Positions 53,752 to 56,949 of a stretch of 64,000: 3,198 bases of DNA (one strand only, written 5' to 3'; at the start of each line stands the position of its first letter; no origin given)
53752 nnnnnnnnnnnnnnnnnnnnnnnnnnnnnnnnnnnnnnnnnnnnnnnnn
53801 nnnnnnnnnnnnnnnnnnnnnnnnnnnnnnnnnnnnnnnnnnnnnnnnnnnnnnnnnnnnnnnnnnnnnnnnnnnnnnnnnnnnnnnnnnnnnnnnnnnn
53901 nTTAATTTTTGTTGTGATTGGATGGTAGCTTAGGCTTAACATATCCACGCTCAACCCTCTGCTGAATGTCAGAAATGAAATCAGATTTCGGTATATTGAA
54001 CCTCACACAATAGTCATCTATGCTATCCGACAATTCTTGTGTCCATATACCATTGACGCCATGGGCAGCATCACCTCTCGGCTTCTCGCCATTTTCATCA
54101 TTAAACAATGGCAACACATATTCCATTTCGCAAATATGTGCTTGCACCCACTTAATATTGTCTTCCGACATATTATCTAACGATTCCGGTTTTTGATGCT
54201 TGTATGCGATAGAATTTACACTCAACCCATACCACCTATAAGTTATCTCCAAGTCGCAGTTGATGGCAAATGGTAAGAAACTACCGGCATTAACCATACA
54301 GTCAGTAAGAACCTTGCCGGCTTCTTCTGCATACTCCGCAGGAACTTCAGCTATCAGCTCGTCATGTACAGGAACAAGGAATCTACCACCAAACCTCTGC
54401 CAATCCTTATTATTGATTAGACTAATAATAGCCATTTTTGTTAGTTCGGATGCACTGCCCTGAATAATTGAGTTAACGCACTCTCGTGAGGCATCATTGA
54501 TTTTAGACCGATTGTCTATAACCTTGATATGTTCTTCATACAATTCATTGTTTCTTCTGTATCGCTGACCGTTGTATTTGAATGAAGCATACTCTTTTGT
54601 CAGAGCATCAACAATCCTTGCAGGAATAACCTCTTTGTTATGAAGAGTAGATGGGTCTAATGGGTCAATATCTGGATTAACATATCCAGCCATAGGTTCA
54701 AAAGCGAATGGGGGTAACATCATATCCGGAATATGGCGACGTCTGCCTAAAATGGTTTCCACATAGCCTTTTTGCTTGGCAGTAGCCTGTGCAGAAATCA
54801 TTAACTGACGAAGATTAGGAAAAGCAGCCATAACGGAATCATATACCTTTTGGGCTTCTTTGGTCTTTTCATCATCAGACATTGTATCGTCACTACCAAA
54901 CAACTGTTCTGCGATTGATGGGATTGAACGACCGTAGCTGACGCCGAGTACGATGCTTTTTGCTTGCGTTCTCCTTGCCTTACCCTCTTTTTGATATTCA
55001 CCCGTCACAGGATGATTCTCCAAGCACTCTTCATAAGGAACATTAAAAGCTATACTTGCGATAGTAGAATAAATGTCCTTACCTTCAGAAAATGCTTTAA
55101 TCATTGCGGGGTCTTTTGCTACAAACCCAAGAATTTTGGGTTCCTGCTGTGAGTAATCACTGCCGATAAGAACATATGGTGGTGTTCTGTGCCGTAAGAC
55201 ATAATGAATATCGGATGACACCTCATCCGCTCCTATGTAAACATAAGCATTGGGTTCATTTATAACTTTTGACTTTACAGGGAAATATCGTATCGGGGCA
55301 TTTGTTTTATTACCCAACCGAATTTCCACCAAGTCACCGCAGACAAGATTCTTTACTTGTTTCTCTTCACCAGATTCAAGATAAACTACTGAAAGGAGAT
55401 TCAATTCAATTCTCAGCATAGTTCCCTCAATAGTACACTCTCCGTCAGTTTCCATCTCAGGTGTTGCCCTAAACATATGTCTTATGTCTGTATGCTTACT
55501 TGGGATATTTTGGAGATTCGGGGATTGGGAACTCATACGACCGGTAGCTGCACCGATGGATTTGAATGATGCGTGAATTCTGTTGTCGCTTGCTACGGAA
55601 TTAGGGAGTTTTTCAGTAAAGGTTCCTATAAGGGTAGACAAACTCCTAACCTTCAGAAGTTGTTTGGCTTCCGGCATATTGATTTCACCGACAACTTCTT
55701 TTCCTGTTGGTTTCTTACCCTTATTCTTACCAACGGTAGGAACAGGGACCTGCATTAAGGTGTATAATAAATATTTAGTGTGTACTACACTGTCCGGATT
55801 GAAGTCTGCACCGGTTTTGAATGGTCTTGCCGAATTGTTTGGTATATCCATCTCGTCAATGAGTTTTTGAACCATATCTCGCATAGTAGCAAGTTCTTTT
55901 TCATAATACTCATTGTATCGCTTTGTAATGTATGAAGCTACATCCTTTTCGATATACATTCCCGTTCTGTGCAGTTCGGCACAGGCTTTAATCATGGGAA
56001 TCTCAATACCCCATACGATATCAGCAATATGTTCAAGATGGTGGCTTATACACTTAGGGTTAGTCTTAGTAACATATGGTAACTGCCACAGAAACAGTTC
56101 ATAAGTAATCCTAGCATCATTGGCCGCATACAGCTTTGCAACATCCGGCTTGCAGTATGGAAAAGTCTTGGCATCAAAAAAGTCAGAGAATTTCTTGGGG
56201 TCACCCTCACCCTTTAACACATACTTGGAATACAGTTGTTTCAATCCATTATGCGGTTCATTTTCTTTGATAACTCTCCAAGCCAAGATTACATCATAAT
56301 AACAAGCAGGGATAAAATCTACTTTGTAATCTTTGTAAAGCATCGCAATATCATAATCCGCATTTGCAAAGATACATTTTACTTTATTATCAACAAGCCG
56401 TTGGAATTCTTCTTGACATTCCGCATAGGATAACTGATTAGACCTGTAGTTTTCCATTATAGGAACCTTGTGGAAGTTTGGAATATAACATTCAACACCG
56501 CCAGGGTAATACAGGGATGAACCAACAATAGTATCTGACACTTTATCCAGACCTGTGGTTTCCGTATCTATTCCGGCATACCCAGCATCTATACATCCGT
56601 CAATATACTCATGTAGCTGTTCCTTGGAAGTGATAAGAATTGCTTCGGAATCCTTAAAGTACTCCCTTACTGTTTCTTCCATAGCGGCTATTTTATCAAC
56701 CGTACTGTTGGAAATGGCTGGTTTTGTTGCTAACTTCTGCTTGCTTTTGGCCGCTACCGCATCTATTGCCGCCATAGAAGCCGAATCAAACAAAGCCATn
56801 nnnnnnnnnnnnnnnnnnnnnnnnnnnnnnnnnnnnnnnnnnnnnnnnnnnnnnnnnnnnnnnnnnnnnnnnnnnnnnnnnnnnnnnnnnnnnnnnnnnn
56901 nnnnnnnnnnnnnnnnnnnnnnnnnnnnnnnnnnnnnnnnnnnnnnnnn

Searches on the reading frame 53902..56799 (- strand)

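Call 46: search_protein_families(library=phrogs, proteins=[window:53902-56799:-], max_evalue=0.00001)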
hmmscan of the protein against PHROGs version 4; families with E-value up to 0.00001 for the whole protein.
window:53902-56799:- (965 aa): 7 families
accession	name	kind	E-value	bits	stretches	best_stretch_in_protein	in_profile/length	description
phrog_17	-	DNA, RNA and nucleotide metabolism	2.6e-109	368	1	45-861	650-1235/1445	DNA polymerase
phrog_12241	-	DNA, RNA and nucleotide metabolism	3e-50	172.6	1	55-445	103-501/502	DNA polymerase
phrog_2573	-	DNA, RNA and nucleotide metabolism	3.9e-30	106.2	1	542-839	17-249/336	DNA polymerase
phrog_5995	-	DNA, RNA and nucleotide metabolism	8.6e-22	78.8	2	762-858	71-177/236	DNA polymerase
phrog_10285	-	DNA, RNA and nucleotide metabolism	1.4e-21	77.9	1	543-826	56-291/321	DNA polymerase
phrog_15971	-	DNA, RNA and nucleotide metabolism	1.4e-19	71.5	1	283-452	6-167/376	DNA polymerase I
phrog_9556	-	DNA, RNA and nucleotide metabolism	7.6e-06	26.2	0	348-432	342-439/441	DNA polymerase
